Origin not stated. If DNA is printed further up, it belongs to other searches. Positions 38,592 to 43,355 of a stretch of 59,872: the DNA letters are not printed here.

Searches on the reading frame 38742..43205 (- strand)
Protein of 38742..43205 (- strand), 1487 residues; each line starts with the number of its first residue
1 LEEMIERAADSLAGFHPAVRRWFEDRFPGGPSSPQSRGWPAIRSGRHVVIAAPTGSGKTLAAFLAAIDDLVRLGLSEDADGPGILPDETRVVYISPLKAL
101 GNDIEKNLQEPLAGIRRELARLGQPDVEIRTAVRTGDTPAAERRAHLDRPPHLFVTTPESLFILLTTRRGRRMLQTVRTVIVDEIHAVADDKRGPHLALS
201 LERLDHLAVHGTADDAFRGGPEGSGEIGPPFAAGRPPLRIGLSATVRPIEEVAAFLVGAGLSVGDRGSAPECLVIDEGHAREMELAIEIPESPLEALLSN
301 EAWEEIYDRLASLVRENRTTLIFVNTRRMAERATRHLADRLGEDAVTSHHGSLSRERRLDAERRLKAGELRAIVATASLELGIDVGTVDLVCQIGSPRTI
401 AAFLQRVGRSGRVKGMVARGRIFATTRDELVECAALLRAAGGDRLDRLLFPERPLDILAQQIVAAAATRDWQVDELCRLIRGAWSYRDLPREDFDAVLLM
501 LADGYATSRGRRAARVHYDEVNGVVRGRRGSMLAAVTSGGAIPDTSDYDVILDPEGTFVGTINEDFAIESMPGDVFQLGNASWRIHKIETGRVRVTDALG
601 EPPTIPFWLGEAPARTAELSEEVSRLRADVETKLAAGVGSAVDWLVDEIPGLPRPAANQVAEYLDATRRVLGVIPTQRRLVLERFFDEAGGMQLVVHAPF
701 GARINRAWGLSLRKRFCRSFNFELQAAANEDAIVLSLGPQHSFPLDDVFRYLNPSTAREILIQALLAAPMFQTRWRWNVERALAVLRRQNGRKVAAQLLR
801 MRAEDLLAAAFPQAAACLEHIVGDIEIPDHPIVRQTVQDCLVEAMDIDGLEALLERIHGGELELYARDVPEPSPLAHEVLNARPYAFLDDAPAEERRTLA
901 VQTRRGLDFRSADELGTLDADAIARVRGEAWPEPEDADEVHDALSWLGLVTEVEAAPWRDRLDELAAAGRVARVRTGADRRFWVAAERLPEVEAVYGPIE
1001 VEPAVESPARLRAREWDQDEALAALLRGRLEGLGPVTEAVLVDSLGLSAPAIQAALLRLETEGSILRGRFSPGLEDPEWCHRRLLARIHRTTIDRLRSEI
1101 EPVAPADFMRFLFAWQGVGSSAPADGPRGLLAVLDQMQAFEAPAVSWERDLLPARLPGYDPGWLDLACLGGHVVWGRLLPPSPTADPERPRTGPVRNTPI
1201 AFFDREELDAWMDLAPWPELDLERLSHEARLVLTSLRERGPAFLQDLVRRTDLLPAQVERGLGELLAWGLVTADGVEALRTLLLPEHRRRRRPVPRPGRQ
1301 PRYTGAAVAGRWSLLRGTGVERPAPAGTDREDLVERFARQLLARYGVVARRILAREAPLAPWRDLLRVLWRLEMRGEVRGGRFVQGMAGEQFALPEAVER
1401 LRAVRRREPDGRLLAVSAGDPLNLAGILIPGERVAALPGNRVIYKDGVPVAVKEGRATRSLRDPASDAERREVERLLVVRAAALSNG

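Call 73: search_protein_families(library=pfam, proteins=[window:38742-43205:-], max_evalue=0.00001)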
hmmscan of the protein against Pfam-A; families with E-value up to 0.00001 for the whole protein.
window:38742-43205:- (1487 aa): 6 families
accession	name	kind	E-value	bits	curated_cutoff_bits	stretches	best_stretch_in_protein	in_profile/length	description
PF08494.16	DEAD_assoc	-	2.2e-52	178.1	23.5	1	674-876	1-191/191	DEAD/H associated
PF19306.5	WH_Lhr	-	1.5e-34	119.2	27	1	444-602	7-165/168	Large helicase-related protein, winged helix domain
PF23234.1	WH4_Lhr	-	1e-30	105.6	27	1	1329-1411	3-85/87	Large helicase-related protein, winged-helix domain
PF00270.35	DEAD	-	7.8e-29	101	26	1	34-212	3-147/167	DEAD/DEAH box helicase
PF00271.37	Helicase_C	-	6.2e-20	71.9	23.5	1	309-413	5-109/110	Helicase conserved C-terminal domain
PF23235.1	WH3_Lhr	-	4.7e-09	36.9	27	1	1105-1176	3-73/95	Large helicase-related protein, winged-helix domain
